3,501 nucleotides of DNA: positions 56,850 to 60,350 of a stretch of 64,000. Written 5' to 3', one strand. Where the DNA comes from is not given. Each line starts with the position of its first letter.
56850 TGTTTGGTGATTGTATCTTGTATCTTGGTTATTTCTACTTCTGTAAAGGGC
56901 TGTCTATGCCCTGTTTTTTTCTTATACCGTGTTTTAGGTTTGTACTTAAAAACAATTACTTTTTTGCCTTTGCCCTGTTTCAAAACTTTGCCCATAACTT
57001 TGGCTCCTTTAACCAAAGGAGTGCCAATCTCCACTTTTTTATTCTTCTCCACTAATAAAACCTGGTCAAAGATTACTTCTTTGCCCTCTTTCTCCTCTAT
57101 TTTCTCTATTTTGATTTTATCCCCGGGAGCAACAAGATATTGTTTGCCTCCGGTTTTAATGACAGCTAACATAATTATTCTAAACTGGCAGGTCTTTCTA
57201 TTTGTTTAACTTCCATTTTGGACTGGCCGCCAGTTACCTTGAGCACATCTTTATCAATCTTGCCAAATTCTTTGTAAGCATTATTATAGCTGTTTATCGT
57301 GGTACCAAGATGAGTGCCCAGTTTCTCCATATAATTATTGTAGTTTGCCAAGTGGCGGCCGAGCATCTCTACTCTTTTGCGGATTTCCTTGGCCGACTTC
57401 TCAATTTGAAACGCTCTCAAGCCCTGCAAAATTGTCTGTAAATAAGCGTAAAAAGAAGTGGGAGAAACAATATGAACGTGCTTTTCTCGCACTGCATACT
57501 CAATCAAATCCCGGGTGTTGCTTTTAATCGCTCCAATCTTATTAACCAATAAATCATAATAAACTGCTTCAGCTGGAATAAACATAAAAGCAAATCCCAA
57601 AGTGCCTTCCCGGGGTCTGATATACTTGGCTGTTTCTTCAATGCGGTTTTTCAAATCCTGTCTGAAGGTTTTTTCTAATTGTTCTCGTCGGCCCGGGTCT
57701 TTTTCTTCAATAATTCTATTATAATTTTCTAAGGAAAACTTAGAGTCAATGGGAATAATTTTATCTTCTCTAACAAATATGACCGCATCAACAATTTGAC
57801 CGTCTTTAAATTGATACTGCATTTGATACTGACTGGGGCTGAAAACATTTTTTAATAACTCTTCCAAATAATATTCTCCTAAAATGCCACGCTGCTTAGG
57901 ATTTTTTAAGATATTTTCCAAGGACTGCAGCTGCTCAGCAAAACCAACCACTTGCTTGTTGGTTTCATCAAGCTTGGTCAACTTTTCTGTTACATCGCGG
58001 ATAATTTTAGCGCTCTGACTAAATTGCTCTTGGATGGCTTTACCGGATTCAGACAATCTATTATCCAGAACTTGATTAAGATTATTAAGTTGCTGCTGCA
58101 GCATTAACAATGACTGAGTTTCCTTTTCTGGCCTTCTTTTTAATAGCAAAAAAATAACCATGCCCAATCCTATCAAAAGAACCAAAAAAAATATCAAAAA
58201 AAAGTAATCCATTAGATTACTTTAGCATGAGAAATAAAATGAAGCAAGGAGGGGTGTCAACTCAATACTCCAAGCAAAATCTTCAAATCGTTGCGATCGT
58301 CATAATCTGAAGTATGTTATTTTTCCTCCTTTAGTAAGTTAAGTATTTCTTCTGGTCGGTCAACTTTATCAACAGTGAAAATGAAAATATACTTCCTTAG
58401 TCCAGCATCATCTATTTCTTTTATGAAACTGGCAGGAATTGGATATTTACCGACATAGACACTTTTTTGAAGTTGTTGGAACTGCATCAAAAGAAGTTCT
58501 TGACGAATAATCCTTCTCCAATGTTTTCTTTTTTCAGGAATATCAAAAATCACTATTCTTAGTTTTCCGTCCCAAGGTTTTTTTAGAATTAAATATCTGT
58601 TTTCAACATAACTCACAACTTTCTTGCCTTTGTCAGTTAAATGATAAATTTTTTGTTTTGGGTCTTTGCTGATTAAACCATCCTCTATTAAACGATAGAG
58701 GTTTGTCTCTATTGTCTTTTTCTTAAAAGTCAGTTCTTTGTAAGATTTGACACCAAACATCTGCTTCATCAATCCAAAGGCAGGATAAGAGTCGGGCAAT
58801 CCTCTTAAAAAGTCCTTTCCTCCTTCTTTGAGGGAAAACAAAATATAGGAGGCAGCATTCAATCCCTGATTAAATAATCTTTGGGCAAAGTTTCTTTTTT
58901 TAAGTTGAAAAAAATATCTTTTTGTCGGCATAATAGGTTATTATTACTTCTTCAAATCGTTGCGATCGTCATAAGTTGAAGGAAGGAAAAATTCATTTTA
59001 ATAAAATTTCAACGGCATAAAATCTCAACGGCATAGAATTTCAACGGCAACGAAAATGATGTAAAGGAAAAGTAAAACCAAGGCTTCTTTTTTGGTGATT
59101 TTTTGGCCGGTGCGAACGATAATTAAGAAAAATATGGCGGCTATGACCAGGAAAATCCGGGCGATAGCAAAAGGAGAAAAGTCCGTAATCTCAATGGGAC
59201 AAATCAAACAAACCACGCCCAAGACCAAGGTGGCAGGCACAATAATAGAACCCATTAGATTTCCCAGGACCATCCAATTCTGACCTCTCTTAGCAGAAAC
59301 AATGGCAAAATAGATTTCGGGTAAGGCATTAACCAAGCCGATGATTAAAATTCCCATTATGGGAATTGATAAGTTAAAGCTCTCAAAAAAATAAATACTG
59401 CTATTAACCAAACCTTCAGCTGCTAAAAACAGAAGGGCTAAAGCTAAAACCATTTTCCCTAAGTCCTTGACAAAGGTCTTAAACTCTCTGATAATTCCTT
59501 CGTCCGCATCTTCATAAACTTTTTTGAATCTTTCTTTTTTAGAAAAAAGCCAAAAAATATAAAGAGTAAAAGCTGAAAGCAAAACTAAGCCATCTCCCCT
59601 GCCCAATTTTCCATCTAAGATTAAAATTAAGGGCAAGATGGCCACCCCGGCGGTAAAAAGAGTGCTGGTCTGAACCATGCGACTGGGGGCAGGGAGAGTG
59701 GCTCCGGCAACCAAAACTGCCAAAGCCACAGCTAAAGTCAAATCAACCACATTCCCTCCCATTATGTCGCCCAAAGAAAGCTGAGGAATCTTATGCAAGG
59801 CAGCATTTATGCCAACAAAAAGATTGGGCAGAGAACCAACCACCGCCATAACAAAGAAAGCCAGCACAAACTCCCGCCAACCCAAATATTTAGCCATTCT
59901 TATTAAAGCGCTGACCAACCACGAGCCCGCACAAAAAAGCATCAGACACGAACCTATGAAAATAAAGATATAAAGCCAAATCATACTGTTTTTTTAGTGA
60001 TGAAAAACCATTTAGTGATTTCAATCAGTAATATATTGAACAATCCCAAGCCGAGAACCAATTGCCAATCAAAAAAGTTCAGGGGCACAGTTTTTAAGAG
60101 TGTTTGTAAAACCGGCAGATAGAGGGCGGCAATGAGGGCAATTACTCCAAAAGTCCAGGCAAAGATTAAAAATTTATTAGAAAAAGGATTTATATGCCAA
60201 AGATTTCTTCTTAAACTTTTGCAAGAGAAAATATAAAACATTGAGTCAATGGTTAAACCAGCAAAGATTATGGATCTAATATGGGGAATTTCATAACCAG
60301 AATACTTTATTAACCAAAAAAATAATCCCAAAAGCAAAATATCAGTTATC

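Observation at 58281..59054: wHTH + Cas2/VapD-like (or PaaX-like) gene bracketed by 30-bp direct repeats, with a perfect 3 x 16-bp iteron-like array upstream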

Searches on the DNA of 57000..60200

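Call 84: search_rna_families(source=window, start=57000, end=60200, threshold=evalue, max_evalue=1)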
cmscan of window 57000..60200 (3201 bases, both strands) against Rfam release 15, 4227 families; matches with E-value up to 1: 0.
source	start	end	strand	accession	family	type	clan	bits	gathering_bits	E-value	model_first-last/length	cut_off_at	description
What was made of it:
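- No Rfam family matches (call 84).
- Tried and rejected: Rfam gave nothing (call 84).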
